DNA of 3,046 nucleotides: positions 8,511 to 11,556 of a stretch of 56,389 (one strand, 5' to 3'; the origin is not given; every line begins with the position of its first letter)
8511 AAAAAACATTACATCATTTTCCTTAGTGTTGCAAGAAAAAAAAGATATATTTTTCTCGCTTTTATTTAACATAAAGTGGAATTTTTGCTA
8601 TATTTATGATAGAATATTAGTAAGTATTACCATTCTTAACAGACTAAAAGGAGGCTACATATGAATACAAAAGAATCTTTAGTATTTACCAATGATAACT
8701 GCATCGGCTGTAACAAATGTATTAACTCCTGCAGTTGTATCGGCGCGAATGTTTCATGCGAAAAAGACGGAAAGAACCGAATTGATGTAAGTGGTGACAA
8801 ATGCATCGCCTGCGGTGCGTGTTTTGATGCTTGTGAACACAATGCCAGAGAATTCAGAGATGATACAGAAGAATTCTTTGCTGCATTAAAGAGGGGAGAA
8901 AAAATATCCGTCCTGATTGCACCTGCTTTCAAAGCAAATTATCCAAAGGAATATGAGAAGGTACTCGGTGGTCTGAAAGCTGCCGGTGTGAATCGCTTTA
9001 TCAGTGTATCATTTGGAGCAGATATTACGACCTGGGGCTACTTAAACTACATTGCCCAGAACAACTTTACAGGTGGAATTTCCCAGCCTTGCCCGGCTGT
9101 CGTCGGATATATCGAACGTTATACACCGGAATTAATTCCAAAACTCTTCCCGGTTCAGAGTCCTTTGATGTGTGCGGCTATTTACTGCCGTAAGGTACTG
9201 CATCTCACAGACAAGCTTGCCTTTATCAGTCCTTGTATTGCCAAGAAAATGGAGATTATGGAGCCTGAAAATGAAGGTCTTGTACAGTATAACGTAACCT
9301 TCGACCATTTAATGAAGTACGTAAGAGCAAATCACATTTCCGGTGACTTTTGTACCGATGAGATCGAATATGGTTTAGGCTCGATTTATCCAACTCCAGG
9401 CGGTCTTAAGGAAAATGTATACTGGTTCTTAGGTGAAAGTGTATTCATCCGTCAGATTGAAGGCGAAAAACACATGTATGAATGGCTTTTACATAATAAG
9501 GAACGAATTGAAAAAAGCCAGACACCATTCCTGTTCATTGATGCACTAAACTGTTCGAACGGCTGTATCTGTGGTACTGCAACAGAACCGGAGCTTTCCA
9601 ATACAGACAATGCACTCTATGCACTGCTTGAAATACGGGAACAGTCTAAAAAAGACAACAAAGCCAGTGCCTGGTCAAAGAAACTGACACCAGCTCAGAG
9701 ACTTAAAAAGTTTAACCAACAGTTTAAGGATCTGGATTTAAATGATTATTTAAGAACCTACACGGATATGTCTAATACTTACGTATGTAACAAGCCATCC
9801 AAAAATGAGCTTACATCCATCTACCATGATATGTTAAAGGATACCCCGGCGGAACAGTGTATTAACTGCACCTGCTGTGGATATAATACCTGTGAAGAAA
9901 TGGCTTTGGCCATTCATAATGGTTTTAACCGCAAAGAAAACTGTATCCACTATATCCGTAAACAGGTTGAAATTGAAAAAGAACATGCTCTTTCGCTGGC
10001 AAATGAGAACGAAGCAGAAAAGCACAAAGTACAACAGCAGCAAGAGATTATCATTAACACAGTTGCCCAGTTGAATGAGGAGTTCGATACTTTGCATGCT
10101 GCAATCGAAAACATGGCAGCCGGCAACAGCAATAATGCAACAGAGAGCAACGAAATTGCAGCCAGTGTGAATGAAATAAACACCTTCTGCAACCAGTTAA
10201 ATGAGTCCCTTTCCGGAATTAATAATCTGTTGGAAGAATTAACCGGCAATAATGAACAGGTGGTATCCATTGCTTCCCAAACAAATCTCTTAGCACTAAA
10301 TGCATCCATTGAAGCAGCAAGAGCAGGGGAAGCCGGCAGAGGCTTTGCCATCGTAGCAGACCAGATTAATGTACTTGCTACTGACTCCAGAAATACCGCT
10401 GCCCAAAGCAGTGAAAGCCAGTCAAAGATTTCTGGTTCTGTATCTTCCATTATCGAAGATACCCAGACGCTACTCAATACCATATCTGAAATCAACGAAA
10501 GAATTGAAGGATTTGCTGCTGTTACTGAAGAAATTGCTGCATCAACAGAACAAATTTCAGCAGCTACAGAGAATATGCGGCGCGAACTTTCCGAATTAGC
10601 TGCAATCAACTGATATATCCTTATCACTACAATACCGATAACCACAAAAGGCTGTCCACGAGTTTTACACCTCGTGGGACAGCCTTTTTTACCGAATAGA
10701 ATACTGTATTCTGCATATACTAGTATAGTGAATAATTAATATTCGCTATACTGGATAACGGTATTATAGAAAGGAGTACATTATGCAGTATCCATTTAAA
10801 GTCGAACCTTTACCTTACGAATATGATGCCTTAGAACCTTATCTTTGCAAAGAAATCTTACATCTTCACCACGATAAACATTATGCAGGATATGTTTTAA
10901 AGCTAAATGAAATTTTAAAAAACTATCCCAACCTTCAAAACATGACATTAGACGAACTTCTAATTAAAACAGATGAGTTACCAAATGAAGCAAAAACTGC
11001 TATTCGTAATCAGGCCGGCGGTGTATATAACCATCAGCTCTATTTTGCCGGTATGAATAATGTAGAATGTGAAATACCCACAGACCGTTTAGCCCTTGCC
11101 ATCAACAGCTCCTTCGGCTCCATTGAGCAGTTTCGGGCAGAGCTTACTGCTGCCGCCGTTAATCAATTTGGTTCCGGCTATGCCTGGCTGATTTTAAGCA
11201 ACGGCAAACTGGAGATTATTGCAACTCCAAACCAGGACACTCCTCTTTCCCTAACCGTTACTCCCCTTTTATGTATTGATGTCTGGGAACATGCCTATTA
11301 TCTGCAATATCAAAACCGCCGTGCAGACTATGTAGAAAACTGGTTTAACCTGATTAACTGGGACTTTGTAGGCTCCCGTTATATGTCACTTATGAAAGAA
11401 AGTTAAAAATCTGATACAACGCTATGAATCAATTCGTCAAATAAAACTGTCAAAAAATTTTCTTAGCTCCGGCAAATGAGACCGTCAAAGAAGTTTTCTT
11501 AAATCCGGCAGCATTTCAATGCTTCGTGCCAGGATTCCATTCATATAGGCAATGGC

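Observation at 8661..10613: Cytoplasmic chemoreceptor whose sensor is an [FeFe]-hydrogenase-like H-domain missing the proton-relay cysteine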

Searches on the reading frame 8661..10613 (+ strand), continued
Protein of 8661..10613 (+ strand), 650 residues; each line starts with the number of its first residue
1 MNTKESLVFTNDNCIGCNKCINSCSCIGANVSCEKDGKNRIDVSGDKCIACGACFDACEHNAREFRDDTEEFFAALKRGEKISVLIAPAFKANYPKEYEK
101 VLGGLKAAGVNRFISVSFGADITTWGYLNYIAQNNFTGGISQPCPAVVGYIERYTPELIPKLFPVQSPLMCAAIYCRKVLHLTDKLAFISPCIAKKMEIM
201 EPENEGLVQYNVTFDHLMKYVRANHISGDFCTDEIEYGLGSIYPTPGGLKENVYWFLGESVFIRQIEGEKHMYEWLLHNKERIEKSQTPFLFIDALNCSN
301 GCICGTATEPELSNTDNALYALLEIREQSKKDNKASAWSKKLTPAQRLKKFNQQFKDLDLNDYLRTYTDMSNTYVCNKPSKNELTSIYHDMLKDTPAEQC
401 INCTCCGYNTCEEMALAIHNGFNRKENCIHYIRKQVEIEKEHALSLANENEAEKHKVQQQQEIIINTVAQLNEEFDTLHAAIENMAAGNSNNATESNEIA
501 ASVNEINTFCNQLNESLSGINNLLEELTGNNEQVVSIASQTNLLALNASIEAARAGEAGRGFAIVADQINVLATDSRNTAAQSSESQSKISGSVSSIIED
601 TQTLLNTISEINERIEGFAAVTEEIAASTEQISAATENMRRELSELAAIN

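Call 48: fold_search(model_id=the predicted structure, library=pdb)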
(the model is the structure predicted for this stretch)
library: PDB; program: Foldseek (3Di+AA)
matches with E <= 10: 592; with E <= 0.001: 59
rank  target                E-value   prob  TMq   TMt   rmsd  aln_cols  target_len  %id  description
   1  7p8n_a                4.4e-11  1.00  0.36  0.36   8.8       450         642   20  TmHydABC- T. maritima hydrogenase with bridge closed (released 2022-09-14)
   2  7p5h_A                1.5e-10  1.00  0.35  0.40   8.8       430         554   20  TmHydABC- D2 map (released 2022-09-14)
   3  8a6t_A                3.6e-10  1.00  0.36  0.40   8.6       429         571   19  Cryo-EM structure of the electron bifurcating Fe-Fe hydrogenase HydABC complex from Thermoanaerobacter kivui in the re (released 2023-02-15)
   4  9f46_A                2.3e-09  1.00  0.36  0.38   8.7       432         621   18  crystal structure of apo-[FeFe]-hydrogenase CbA5H from Clostridium beijerinckii (released 2024-12-18)
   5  9rjo_B                3.2e-09  1.00  0.36  0.40   8.2       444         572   19  [FeFe]-hydrogenase CpI from Clostridium pasteurianum, variant N160L-Q195L (released 2026-03-04)
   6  6gm3_B                4.1e-09  1.00  0.36  0.40   8.8       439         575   20  [FeFe]-hydrogenase CpI from Clostridium pasteurianum, variant R286A (released 2018-11-07)
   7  7q4w_A                4.3e-09  1.00  0.37  0.41   8.6       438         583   19  CryoEM structure of electron bifurcating Fe-Fe hydrogenase HydABC complex A. woodii in the oxidised state (released 2023-02-15)
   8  8cjy_B                4.9e-09  1.00  0.37  0.41   7.8       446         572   19  [FeFe]-hydrogenase CpI from Clostridium pasteurianum, variant S357T (released 2023-10-25)
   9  9rjq_A                5.4e-09  1.00  0.36  0.40   8.6       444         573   19  [FeFe]-hydrogenase CpI from Clostridium pasteurianum, variant Q195L (released 2026-03-04)
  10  6gly_B                5.6e-09  1.00  0.35  0.39   8.8       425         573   20  [FeFe]-hydrogenase CpI from Clostridium pasteurianum, variant C299A (released 2018-11-07)
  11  8aj6_A                6.1e-09  1.00  0.36  0.39   8.6       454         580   18  cyanide-bound [FeFe]-hydrogenase I from Clostridium pasteurianum (CpI) (released 2022-12-14)
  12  9rj9_A                7.4e-09  1.00  0.34  0.38   8.4       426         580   19  [FeFe]-hydrogenase CpI from Clostridium pasteurianum, variant N160L (released 2026-03-04)
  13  6gm8_B                8.1e-09  1.00  0.36  0.40   8.6       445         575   19  [FeFe]-hydrogenase CpI from Clostridium pasteurianum, variant E282Q (released 2018-11-07)
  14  5la3_B                8.1e-09  1.00  0.34  0.37   8.6       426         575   19  [FeFe]-hydrogenase CpI from Clostridium pasteurianum, variant E279A (released 2017-06-21)
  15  5byr_B                8.5e-09  1.00  0.36  0.40   8.2       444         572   19  Semisynthetic [FeFe]-hydrogenase CpI with propane-dithiolato-bridged [2Fe] cofactor (released 2015-11-11)
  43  3g67_A                3.0e-06  1.00  0.27  0.76   2.5       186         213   24  Crystal Structure of a Soluble Chemoreceptor from Thermotoga maritima (released 2009-07-28)
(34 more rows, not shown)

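Call 49: find_related_loci(query=window:8661-10610:+, collection=genome_contigs, flank=10000)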
Query window:8661-10610:+ (650 aa) in genome_contigs; peptide patterns used: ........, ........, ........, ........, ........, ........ (x = any residue, [..] = any of these).
190 stretches matched a pattern; 100 encode a relative of the query (tblastn E <= 1e-3); the best 80 are kept; 79 distinct loci.
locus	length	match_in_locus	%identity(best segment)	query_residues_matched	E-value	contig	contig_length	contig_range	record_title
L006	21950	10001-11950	87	1-650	0e+0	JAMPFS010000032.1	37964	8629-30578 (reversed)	MAG: Clostridium sp. isolate NALB_7861_2 Scaffold_#32__SCF_032___37964_bp, whole genome shotgun sequence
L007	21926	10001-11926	70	5-646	0e+0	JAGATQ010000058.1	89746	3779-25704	MAG: Lachnospira sp. isolate RGIG8763 Water_deer_Colon.Co__c1468380, whole genome shotgun sequence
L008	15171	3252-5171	66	7-646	0e+0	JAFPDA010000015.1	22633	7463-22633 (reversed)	MAG: Lachnospiraceae bacterium isolate RGIG1032 Dairy_cattle_Rectum.Co__c316651, whole genome shotgun sequence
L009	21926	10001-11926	65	7-647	0e+0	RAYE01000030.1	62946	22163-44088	Bacterium D16-51 strain D16-51 Scaffold29_1, whole genome shotgun sequence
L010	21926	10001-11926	65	7-647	0e+0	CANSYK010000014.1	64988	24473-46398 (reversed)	MAG TPA_asm: uncultured bacterium isolate SRR13428092_bin.28_metawrap_v1.3_MAG genome assembly, contig: NODE.307_length_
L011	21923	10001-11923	63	7-646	0e+0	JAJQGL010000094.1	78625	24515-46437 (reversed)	MAG: Clostridiaceae bacterium isolate U.11_7 NODE_26_length_78625_cov_10.481112, whole genome shotgun sequence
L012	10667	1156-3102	64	1-649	0e+0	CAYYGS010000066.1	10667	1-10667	MAG TPA_asm: uncultured Jutongia sp. isolate SRP199465_co1_301 genome assembly, contig: NODE_17939_length_10667_cov_4.98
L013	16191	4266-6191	63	6-650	0e+0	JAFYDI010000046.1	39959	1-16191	MAG: Lachnospiraceae bacterium isolate RGIG6987 Sheep_Rumen.Co__c1513523, whole genome shotgun sequence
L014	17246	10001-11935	62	2-647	0e+0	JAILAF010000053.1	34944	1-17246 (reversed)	MAG: Lachnospiraceae bacterium isolate RUI526 k141_15602540_flag=0_multi=14.8175_len=34944, whole genome shotgun sequenc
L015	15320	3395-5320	61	7-647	0e+0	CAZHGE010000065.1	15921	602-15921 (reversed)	MAG TPA_asm: uncultured Lachnospiraceae bacterium isolate SRP350583_co1_41 genome assembly, contig: NODE_6337_length_159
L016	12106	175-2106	62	7-649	0e+0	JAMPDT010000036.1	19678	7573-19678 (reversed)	MAG: Butyrivibrio sp. isolate NALB_7823_31 Scaffold_#36__SCF_036___19678_bp, whole genome shotgun sequence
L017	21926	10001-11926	61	6-650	0e+0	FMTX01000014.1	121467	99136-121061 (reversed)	Lachnospiraceae bacterium YSD2013 genome assembly, contig: IE16DRAFT_scaffold00009.9, whole genome shotgun sequence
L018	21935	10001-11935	61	2-647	0e+0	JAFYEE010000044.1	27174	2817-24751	MAG: Lachnospiraceae bacterium isolate RGIG7009 Sheep_Rumen.Co__c841807, whole genome shotgun sequence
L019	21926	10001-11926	60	7-647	0e+0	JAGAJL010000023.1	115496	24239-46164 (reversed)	MAG: Lachnospiraceae bacterium isolate RGIG8498 Water_deer_Cecum-1__c469, whole genome shotgun sequence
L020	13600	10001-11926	62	6-648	0e+0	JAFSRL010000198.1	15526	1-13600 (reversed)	MAG: Lachnospiraceae bacterium isolate RGIG3406 Goat_Reticulum.Co__c1431931, whole genome shotgun sequence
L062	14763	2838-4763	52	5-646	0e+0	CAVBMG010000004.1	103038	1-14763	Agathobacter sp. isolate G02640-L1_cleanbin_000019 genome assembly, contig: Spades_G02640-L1_contig_58, whole genome sho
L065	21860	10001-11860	55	7-634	0e+0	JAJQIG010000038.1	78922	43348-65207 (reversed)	MAG: Oscillospiraceae bacterium isolate U.9_2 NODE_41_length_78922_cov_19.007265, whole genome shotgun sequence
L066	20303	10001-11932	61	4-647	0e+0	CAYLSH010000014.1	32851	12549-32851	MAG TPA_asm: uncultured Lachnospiraceae bacterium isolate SRP350583_co2_362 genome assembly, contig: NODE_1732_length_32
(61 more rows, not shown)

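Call 74: search_protein_families(library=ncbifam, proteins=[L066:1122-2177:+, L066:2198-3670:+, L066:3728-4969:+, L065:12391-13443:+, L065:13565-15043:+, L065:14994-16289:+, L065:9992-11908:+], max_evalue=1e-10)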
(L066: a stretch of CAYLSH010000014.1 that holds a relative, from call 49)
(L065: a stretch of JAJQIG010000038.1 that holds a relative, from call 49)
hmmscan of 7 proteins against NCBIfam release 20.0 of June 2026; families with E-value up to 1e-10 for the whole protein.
L066:1122-2177:+ (351 aa): 11 families
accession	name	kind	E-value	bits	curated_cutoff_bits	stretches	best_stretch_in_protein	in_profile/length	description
TIGR03956.1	rSAM_HydE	equivalog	4.6e-169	562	254.6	1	10-349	1-340/340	[FeFe] hydrogenase H-cluster radical SAM maturase HydE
TIGR03910.1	pyrrolys_PylB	equivalog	4.9e-44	150.6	348.2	1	4-338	2-333/347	methylornithine synthase PylB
TIGR00433.2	bioB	equivalog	9.4e-21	74.3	225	1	22-296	5-279/307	biotin synthase BioB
TIGR02351.2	thiH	equivalog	1.7e-19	70.1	380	1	13-190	28-203/364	2-iminoacetate synthase ThiH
TIGR03955.1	rSAM_HydG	equivalog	1.1e-18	66.9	312.15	1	3-183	30-215/470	[FeFe] hydrogenase H-cluster radical SAM maturase HydG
TIGR03699.1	menaquin_MqnC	equivalog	3e-14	52.6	428.1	0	19-141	2-124/342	cyclic dehypoxanthinyl futalosine synthase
NF005609.0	PRK07360.1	equivalog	1.8e-13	50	426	1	3-140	4-144/374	7,8-didemethyl-8-hydroxy-5-deazariboflavin synthase subunit CofH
TIGR03551.1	F420_cofH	equivalog_domain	2.1e-13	49.9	374.1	1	21-140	2-121/345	5-amino-6-(D-ribitylamino)uracil--L-tyrosine 4-hydroxyphenyl transferase CofH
TIGR00423.1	TIGR00423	subfamily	4.8e-12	45.8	260.25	0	62-139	9-86/310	CofH family radical SAM protein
NF006687.0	PRK09234.1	equivalog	1.4e-11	43.3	1018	1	10-140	482-613/849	bifunctional FO biosynthesis protein CofGH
TIGR03700.1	mena_SCO4494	equivalog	5.1e-11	42.1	434.55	0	11-140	2-130/351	aminofutalosine synthase MqnE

L066:2198-3670:+ (490 aa): 5 families
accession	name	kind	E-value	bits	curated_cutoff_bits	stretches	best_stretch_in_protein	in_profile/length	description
TIGR03955.1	rSAM_HydG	equivalog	1e-270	897.9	312.15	1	9-490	1-470/470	[FeFe] hydrogenase H-cluster radical SAM maturase HydG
TIGR02351.2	thiH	equivalog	1.4e-83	281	380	1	61-400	33-358/364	2-iminoacetate synthase ThiH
TIGR03956.1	rSAM_HydE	equivalog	1e-24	87.4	254.6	1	63-327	11-261/340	[FeFe] hydrogenase H-cluster radical SAM maturase HydE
TIGR03910.1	pyrrolys_PylB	equivalog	2.4e-24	85.9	348.2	1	63-241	18-194/347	methylornithine synthase PylB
TIGR04158.1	rSAM_MIA_synth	equivalog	1.1e-18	67.2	400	1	70-389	28-350/368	3-methyl-2-indolic acid synthase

L066:3728-4969:+ (413 aa): 11 families
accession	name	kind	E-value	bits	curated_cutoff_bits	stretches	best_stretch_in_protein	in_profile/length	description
TIGR03918.1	GTP_HydF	equivalog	7.5e-163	541.9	325.55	1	5-397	1-392/392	[FeFe] hydrogenase H-cluster maturation GTPase HydF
TIGR03594.1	GTPase_EngA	equivalog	4.7e-25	88.5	306.7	1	10-137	174-304/432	ribosome biogenesis GTPase Der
TIGR00450.1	mnmE_trmE_thdF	equivalog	5.9e-25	88.2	252.6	1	13-175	211-378/446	tRNA uridine-5-carboxymethylaminomethyl(34) synthesis GTPase MnmE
TIGR00231.1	small_GTP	domain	2.8e-19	69.5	42.5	1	12-149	4-143/164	GTP-binding protein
NF003661.0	PRK05291.1-3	equivalog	1.7e-18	67.2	380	1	12-168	217-372/448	tRNA uridine-5-carboxymethylaminomethyl(34) synthesis GTPase MnmE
NF000908.1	PRK00089.1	equivalog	3.2e-18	66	237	1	15-144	7-135/291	GTPase Era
TIGR00436.1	era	equivalog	6e-15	55.3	116.25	1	13-142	2-130/270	GTPase Era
TIGR03156.1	GTP_HflX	equivalog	9.9e-13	47.7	216.75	1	12-164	190-349/351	GTPase HflX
NF002828.0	PRK03003.1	equivalog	1.9e-12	46.6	631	1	17-134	46-163/477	ribosome biogenesis GTPase Der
NF007071.0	PRK09518.1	equivalog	9.2e-12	44.3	953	1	16-135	276-395/706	bifunctional cytidylate kinase/GTPase Der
TIGR03598.1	GTPase_YsxC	equivalog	2.2e-11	43.8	124.45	0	3-47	10-55/186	ribosome biogenesis GTP-binding protein YihA/YsxC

L065:12391-13443:+ (350 aa): 10 families
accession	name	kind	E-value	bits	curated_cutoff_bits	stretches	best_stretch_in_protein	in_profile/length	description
TIGR03956.1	rSAM_HydE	equivalog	2.1e-181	602.6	254.6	1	10-348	2-340/340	[FeFe] hydrogenase H-cluster radical SAM maturase HydE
TIGR03910.1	pyrrolys_PylB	equivalog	5.1e-48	163.7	348.2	1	5-305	4-304/347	methylornithine synthase PylB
TIGR00433.2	bioB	equivalog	1.8e-23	83.3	225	1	18-298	2-282/307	biotin synthase BioB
TIGR03955.1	rSAM_HydG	equivalog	4.1e-22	78.2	312.15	1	4-180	32-213/470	[FeFe] hydrogenase H-cluster radical SAM maturase HydG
TIGR02351.2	thiH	equivalog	1.2e-17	64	380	1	15-180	31-194/364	2-iminoacetate synthase ThiH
TIGR03699.1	menaquin_MqnC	equivalog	1.1e-14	54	428.1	1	18-265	2-266/342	cyclic dehypoxanthinyl futalosine synthase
NF005609.0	PRK07360.1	equivalog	8.2e-13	47.8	426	1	4-139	6-144/374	7,8-didemethyl-8-hydroxy-5-deazariboflavin synthase subunit CofH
NF006687.0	PRK09234.1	equivalog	8.4e-13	47.3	1018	1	9-135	482-609/849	bifunctional FO biosynthesis protein CofGH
TIGR03551.1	F420_cofH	equivalog_domain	1.2e-12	47.4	374.1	1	22-139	4-121/345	5-amino-6-(D-ribitylamino)uracil--L-tyrosine 4-hydroxyphenyl transferase CofH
TIGR00423.1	TIGR00423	subfamily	6.8e-11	42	260.25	0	61-139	9-87/310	CofH family radical SAM protein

L065:13565-15043:+ (492 aa): 7 families
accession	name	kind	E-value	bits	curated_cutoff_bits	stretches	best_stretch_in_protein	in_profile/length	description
TIGR03955.1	rSAM_HydG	equivalog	4.2e-281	932.2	312.15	1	22-492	1-470/470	[FeFe] hydrogenase H-cluster radical SAM maturase HydG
TIGR02351.2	thiH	equivalog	1.2e-86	291.1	380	1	48-404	15-359/364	2-iminoacetate synthase ThiH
TIGR03910.1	pyrrolys_PylB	equivalog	3.1e-30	105.3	348.2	1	55-251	5-199/347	methylornithine synthase PylB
TIGR03956.1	rSAM_HydE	equivalog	3.7e-27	95.5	254.6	1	59-266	2-201/340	[FeFe] hydrogenase H-cluster radical SAM maturase HydE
TIGR04158.1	rSAM_MIA_synth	equivalog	1e-19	70.6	400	1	92-394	46-352/368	3-methyl-2-indolic acid synthase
TIGR00433.2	bioB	equivalog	1.2e-11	44.4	225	1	70-353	5-277/307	biotin synthase BioB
NF005609.0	PRK07360.1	equivalog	8.2e-11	41.3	426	0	53-182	6-137/374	7,8-didemethyl-8-hydroxy-5-deazariboflavin synthase subunit CofH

L065:14994-16289:+ (431 aa): 6 families
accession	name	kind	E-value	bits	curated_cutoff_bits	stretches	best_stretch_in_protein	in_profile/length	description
TIGR03918.1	GTP_HydF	equivalog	6.4e-156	519.1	325.55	1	27-426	1-391/392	[FeFe] hydrogenase H-cluster maturation GTPase HydF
TIGR03594.1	GTPase_EngA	equivalog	3.6e-36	125.1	306.7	2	36-205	3-163/432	ribosome biogenesis GTPase Der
NF003661.0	PRK05291.1-3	equivalog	3e-18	66.4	380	1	34-207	217-375/448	tRNA uridine-5-carboxymethylaminomethyl(34) synthesis GTPase MnmE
NF000908.1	PRK00089.1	equivalog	1.5e-17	63.8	237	1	36-205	6-170/291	GTPase Era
TIGR00450.1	mnmE_trmE_thdF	equivalog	1.8e-17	63.6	252.6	1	32-164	208-331/446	tRNA uridine-5-carboxymethylaminomethyl(34) synthesis GTPase MnmE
TIGR00231.1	small_GTP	domain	3.5e-14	52.9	42.5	1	33-194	3-158/164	GTP-binding protein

L065:9992-11908:+ (638 aa): 11 families
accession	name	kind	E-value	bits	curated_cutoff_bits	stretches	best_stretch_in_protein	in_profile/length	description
TIGR04105.1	FeFe_hydrog_B1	subfamily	8.2e-39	133.5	450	1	9-306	142-459/462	monomeric [FeFe] hydrogenase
TIGR02512.1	FeFe_hydrog_A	subfamily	4.1e-28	98.3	405.95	1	9-228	7-260/375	[FeFe] hydrogenase, group A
NF040763.1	FeFe_hydrog_A6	exception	4.9e-21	74.7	765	1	7-227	143-397/571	NADH-dependent [FeFe] hydrogenase, group A6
NF040762.1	Hydr_FeFe_Clost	exception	5.6e-16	58.2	900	1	5-222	140-391/572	ferredoxin hydrogenase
NF041847.1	transduc_aer2_vibrio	equivalog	4.8e-15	54.8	1200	1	438-624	520-707/804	aerotaxis transducer Aer2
NF050802.1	AspChtxCcaA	equivalog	3.3e-13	48.9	1300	1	453-630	509-686/700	aspartate chemotaxis receptor CcaA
NF011622.0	PRK15048.1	equivalog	3.6e-13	49.5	900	1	435-622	278-466/553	methyl-accepting chemotaxis protein II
NF058645.1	MCPCtpMPsAe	equivalog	1e-12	47.6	900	1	432-624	297-496/558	methyl-accepting chemotaxis protein CtpM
NF011615.0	PRK15041.1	equivalog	4e-12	45.6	947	1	440-623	285-469/554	methyl-accepting chemotaxis protein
TIGR01944.1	rnfB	subfamily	7e-12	45.3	68.7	0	7-64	111-164/190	RnfABCDGE type electron transport complex subunit B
NF047851.1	MCPCitTducer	equivalog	9.3e-12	44.8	900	1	444-625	288-470/553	methyl-accepting chemotaxis citrate transducer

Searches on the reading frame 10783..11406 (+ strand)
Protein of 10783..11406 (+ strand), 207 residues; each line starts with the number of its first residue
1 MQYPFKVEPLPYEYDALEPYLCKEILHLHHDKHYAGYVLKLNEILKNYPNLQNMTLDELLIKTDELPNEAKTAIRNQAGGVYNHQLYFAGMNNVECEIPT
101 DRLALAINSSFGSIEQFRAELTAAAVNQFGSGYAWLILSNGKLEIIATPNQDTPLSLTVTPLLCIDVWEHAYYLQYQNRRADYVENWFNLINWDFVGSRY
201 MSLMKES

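Call 3: search_protein_families(library=pfam, proteins=[window:10783-11406:+], max_evalue=0.01)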
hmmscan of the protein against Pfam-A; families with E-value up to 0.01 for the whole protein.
window:10783-11406:+ (207 aa): 2 families
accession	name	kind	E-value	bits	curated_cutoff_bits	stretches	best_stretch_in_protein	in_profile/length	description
PF02777.23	Sod_Fe_C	-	2.4e-40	137.1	20.9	1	99-198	1-101/102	Iron/manganese superoxide dismutases, C-terminal domain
PF00081.27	Sod_Fe_N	-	9.5e-23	80.9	27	1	5-91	2-81/82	Iron/manganese superoxide dismutases, alpha-hairpin domain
